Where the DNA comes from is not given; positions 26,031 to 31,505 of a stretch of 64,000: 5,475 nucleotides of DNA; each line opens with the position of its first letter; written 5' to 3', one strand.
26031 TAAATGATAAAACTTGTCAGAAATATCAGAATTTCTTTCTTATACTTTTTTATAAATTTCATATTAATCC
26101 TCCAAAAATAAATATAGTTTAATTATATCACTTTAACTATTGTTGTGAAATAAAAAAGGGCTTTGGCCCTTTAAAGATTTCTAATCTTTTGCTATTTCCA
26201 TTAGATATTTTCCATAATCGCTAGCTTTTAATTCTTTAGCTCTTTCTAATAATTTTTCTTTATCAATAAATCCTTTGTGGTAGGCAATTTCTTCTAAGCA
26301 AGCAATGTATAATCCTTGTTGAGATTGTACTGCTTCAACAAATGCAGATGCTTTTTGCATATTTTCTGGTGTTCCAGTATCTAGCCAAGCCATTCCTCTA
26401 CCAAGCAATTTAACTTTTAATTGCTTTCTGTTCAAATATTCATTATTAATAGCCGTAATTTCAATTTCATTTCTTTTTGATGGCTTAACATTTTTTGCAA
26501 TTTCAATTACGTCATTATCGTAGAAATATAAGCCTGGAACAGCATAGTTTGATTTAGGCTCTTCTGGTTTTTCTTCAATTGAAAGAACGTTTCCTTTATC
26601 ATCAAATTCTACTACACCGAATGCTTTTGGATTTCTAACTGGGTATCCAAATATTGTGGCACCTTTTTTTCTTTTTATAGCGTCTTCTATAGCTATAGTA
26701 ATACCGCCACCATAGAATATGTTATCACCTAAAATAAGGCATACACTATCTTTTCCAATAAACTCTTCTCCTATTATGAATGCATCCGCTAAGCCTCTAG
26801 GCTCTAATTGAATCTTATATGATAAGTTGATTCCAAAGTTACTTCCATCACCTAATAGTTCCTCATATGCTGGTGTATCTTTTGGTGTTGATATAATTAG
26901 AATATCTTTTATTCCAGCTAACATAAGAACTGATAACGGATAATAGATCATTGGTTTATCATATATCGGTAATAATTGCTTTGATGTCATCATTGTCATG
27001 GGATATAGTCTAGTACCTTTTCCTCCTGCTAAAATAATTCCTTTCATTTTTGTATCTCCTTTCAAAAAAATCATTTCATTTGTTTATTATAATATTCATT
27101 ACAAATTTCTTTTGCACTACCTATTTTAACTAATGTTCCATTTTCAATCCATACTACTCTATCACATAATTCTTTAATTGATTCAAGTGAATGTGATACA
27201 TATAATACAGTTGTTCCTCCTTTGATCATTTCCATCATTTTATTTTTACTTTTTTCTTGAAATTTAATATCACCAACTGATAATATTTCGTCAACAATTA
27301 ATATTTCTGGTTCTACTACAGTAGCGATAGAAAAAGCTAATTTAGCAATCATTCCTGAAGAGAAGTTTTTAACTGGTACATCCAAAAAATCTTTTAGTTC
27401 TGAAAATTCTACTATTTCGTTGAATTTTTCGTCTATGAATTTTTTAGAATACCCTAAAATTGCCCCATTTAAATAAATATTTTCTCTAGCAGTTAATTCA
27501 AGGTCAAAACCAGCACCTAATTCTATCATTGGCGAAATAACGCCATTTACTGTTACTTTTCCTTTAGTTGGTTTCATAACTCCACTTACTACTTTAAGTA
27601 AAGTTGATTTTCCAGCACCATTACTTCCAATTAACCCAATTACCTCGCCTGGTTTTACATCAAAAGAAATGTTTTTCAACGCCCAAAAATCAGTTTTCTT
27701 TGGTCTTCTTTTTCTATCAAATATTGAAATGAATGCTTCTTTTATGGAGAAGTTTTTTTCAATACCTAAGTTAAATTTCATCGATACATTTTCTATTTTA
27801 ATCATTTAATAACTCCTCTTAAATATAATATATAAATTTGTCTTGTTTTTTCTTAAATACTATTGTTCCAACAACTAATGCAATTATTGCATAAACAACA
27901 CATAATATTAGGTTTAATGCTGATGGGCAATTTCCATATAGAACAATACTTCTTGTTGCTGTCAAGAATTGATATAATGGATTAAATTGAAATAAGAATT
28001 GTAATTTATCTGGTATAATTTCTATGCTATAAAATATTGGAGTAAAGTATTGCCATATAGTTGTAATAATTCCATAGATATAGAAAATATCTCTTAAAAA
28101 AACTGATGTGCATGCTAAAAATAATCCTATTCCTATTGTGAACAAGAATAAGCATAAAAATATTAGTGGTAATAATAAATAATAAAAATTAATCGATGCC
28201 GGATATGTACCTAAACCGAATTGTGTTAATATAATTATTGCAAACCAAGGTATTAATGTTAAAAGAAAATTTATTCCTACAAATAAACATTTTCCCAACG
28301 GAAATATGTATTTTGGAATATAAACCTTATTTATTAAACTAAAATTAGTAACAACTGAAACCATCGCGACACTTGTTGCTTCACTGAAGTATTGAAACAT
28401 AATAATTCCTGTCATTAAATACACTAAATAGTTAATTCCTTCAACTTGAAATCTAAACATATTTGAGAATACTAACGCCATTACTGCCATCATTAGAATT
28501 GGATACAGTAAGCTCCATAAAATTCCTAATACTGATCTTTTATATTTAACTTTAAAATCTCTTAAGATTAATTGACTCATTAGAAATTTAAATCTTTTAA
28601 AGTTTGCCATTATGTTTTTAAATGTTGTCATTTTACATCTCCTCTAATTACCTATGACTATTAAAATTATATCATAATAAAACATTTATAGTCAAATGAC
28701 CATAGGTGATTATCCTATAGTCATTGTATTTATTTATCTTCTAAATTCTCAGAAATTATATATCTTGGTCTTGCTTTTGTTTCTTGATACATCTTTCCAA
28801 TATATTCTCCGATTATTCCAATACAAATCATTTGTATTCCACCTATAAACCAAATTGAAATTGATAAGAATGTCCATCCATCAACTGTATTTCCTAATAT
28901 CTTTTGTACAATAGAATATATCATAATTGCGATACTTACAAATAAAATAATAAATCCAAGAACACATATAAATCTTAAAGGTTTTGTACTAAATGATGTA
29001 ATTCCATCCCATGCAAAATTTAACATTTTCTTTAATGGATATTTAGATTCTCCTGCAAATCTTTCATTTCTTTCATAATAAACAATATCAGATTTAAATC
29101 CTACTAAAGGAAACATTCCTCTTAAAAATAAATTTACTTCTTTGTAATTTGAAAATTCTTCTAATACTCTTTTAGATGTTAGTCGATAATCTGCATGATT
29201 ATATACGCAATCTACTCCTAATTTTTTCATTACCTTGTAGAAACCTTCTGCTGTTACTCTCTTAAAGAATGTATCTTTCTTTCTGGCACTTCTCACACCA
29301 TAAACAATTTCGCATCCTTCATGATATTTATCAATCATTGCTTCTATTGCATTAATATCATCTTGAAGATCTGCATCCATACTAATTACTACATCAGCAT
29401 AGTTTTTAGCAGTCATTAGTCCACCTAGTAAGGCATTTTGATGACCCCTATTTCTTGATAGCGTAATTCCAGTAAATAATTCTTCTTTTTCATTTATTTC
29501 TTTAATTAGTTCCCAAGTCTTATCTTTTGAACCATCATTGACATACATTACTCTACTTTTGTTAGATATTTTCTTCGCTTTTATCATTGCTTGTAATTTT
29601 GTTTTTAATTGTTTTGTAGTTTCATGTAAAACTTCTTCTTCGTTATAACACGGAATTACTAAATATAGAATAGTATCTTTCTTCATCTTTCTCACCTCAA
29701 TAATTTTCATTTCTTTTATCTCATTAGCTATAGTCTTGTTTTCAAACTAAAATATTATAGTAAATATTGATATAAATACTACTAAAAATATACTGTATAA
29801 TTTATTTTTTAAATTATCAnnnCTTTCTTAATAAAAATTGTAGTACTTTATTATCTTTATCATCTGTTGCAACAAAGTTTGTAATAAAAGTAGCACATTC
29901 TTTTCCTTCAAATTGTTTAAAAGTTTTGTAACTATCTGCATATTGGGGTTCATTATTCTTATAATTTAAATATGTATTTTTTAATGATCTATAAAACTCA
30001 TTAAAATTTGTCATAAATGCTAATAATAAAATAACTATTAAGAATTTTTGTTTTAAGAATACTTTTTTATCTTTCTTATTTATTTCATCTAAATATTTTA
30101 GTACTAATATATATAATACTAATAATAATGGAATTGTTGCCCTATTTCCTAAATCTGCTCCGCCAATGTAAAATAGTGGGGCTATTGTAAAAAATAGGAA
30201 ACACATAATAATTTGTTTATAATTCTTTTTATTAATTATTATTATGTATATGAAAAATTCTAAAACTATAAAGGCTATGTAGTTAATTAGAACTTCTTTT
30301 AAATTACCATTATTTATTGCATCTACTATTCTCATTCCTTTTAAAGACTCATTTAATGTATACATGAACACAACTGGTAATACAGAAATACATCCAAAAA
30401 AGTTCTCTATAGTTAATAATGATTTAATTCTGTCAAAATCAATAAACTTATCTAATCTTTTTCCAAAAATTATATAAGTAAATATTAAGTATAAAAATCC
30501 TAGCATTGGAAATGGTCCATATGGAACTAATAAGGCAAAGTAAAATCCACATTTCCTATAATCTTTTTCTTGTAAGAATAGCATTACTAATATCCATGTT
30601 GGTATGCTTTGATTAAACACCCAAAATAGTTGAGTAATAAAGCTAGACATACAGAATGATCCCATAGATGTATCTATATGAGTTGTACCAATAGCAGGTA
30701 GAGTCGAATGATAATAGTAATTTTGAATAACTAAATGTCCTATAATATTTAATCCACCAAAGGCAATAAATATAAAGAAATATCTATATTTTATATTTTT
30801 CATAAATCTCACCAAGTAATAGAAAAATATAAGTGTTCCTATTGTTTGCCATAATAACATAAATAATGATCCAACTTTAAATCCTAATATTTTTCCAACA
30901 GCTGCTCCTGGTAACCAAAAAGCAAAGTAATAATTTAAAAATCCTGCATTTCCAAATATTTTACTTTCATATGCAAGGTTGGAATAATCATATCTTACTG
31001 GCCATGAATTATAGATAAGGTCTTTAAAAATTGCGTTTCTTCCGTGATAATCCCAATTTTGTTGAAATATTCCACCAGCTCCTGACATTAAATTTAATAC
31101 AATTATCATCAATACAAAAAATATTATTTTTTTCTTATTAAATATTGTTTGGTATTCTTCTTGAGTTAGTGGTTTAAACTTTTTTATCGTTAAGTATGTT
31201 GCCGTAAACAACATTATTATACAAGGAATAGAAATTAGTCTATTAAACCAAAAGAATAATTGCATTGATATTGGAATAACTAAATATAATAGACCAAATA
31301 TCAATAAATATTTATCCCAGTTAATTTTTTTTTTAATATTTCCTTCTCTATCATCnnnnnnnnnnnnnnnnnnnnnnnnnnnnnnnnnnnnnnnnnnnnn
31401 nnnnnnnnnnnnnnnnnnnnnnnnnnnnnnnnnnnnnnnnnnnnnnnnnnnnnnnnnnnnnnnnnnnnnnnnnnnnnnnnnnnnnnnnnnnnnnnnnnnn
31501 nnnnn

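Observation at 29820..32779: UbiA-type phosphoribosyltransferase-like gene coupled to a HAD phosphatase fused to a polytopic membrane domain: a possible lipid-linked pentofuranose donor pathway in a Firmicute wall-glycan locus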

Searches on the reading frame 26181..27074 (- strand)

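Call 83: search_protein_families(library=ncbifam, proteins=[window:26181-27074:-], max_evalue=0.00001)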
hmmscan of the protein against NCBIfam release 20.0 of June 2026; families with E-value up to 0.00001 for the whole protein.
window:26181-27074:- (297 aa): 27 families (the best 25 are shown)
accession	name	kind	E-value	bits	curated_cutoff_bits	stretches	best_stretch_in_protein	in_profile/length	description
TIGR01207.1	rmlA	equivalog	9.5e-141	467.9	360.65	1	11-296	1-286/286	glucose-1-phosphate thymidylyltransferase RfbA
NF012024.0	PRK15480.1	equivalog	6.1e-127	422.7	588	1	10-296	4-290/292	glucose-1-phosphate thymidylyltransferase RfbA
TIGR01208.1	rmlA_long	equivalog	2.7e-57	194.2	320.25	1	11-246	1-234/353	glucose-1-phosphate thymidylyltransferase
TIGR03992.1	Arch_glmU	subfamily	4.9e-43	147.5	292.1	1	10-244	1-225/393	bifunctional sugar-1-phosphate nucleotidylyltransferase/acetyltransferase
NF041173.1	Sug_nt_acttase_Thmprot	equivalog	3.1e-32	112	600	1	10-242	1-223/405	bifunctional sugar-1-phosphate nucleotidylyltransferase/acetyltransferase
NF041313.1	UDPGP_AglF_Halo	equivalog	3.6e-31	108.4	400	1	10-243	1-231/234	UTP--glucose-1-phosphate uridylyltransferase AglF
NF052502.1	man1P_GTase_Rv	exception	6.3e-29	100.9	440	1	12-244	3-228/352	mannose-1-phosphate guanylyltransferase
TIGR01099.1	galU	equivalog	2.1e-22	80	326.8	2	82-219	94-240/261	UTP--glucose-1-phosphate uridylyltransferase GalU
NF045761.1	NAMPUrTaseMurU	equivalog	2.3e-18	66.9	250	1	10-243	1-224/226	N-acetylmuramate alpha-1-phosphate uridylyltransferase MurU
NF003670.0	PRK05293.1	equivalog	1.1e-12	47.6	470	1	129-194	138-205/382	glucose-1-phosphate adenylyltransferase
TIGR02091.1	glgC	equivalog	2.6e-12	46.5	424.9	1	110-191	115-204/364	glucose-1-phosphate adenylyltransferase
NF041135.1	IPPtranDIPPsyn_Thcocales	equivalog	4.7e-12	45.6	580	1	10-246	1-217/419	bifunctional L-myo-inositol-1-phosphate cytidylyltransferase/CDP-L-myo-inositol myo-inositolphosphotransferase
NF009928.0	PRK13389.1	equivalog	7e-12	45.1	548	1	11-62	10-61/302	UTP--glucose-1-phosphate uridylyltransferase GalU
NF002023.0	PRK00844.1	subfamily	1.6e-11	43.7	458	0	109-179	119-190/408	glucose-1-phosphate adenylyltransferase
NF002772.0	PRK02862.1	equivalog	6.3e-11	41.6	537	1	10-62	4-57/429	glucose-1-phosphate adenylyltransferase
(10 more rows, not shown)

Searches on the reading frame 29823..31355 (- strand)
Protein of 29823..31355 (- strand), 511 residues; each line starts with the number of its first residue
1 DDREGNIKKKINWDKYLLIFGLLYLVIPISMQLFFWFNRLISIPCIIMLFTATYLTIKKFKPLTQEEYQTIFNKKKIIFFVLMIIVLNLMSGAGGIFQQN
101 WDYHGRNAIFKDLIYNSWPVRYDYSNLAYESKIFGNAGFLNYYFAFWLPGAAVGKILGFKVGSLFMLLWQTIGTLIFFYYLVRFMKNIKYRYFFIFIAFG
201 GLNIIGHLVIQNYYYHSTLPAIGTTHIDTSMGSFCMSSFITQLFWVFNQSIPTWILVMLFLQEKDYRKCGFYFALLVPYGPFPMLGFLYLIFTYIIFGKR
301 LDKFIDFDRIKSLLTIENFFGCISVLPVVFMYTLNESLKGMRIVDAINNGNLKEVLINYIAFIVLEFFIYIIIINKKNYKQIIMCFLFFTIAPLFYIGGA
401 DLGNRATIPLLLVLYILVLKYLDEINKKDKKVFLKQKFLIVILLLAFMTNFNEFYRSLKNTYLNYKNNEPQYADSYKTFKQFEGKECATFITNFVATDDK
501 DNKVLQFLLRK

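Call 54: search_solved_structures(query=A2, max_evalue=10)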
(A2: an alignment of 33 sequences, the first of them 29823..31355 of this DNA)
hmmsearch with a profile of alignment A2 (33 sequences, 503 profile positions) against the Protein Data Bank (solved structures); distinct sequences matched with E-value up to 10: 0.

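Call 77: predict_structure(alignment_id=A2)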
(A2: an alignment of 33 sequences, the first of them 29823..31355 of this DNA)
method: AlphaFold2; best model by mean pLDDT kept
length: 511 residues; sequences in the alignment: 33
mean_pLDDT: 91.9   pTM: 0.92
mean pLDDT of the five models: 91.9, 91.9, 91.5, 90.5, 89.5
residues with pLDDT >= 90: 386; 70-90: 117; 50-70: 7; < 50: 1
segments of 3 or more residues with pLDDT < 50: none
pLDDT, mean of each block of 10 residues (from residue 1): 75 95 97 97 98 94 91 94 95 88 89 96 95 94 91 97 96 97 96 96 85 76 74 86 79 97 94 94 94 96 95 97 95 87 93 92 93 94 96 86 90 97 91 95 94 91 92 90 89 91 92 85
secondary structure, 60 per line:
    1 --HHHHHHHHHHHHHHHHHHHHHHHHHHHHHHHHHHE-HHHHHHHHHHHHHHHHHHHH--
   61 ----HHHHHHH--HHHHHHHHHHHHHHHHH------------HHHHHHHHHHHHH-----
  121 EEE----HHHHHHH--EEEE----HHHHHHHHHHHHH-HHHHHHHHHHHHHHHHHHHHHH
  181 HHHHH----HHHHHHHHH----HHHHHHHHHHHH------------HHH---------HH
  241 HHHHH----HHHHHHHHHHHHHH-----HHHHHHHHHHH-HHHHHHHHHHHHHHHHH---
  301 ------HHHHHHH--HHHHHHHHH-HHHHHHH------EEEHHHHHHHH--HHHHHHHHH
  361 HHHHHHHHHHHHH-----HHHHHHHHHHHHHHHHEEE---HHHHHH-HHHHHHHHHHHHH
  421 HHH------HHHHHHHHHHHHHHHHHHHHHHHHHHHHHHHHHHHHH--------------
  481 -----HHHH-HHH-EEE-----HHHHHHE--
elements in order: H3-36 H39-58 H65-71 H74-90 H103-115 E121-123 H128-134 E137-140 H145-157 H159-185 H190-198 H203-214 H239-245 H250-263 H269-279 H281-297 H307-313 H316-324 H326-332 E339-341 H342-349 H352-373 H379-394 E395-397 H401-406 H408-423 H430-466 H486-489 E495-497 H503-508

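Call 79: fold_search(model_id=the predicted structure, library=pdb)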
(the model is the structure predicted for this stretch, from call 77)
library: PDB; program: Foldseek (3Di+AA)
matches with E <= 10: 411; with E <= 0.001: 0
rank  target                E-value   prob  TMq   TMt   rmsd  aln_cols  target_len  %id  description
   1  5gpj_A                1.7e-01  0.15  0.15  0.12  24.9       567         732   10  Crystal Structure of Proton-Pumping Pyrophosphatase (released 2016-12-28)
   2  8if8_B                2.5e-01  0.63  0.32  0.28  16.0       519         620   11  Arabinosyltransferase AftA (released 2023-05-31)
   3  9cy1_A                2.6e-01  0.05  0.09  0.09  27.5       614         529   10  Outward-facing OATP1B1 bound to sybody Sb5 (released 2025-04-16)
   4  8if8_C                2.9e-01  0.63  0.32  0.29  15.7       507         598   10  Arabinosyltransferase AftA (released 2023-05-31)
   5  4oaa_A                3.0e-01  0.10  0.13  0.16  23.6       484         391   12  Crystal structure of E. coli lactose permease G46W,G262W bound to sugar (released 2014-01-29)
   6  8pg0_A                3.0e-01  0.06  0.10  0.10  26.5       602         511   12  Human OATP1B3 (released 2023-09-27)
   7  4c7r_C                3.1e-01  0.08  0.12  0.12  26.8       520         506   13  Inward facing conformation of the trimeric betaine transporter BetP in complex with lipids (released 2013-10-30)
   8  6tos_A                3.4e-01  0.09  0.09  0.12  22.2       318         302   11  Crystal structure of the Orexin-1 receptor in complex with GSK1059865 (released 2020-01-15)
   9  4yay                  3.6e-01  0.11  0.12  0.14  23.5       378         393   16  XFEL structure of human Angiotensin Receptor (released 2015-04-22)
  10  6l85_A                3.7e-01  0.07  0.11  0.13  24.3       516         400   10  The sodium-dependent phosphate transporter (released 2020-09-16)
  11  6vbg_B                4.0e-01  0.12  0.14  0.16  24.4       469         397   12  Lactose permease complex with thiodigalactoside and nanobody 9043 (released 2020-11-25)
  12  9jbs                  4.0e-01  0.08  0.12  0.13  25.1       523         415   10  Structure of LAT4 in the apo state (released 2026-03-11)
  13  6zgr_B                4.2e-01  0.07  0.11  0.13  22.1       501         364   11  Crystal structure of a MFS transporter with bound 1-hydroxynaphthalene-2-carboxylic acid at 2.67 Angstroem resolution (released 2021-10-20)
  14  6g9x_B                4.6e-01  0.04  0.10  0.12  22.9       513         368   12  Crystal structure of a MFS transporter at 2.54 Angstroem resolution (released 2019-07-03)
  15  4u4v                  4.8e-01  0.08  0.12  0.14  24.7       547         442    9  Structure of a nitrate/nitrite antiporter NarK in apo inward-open state (released 2015-07-15)
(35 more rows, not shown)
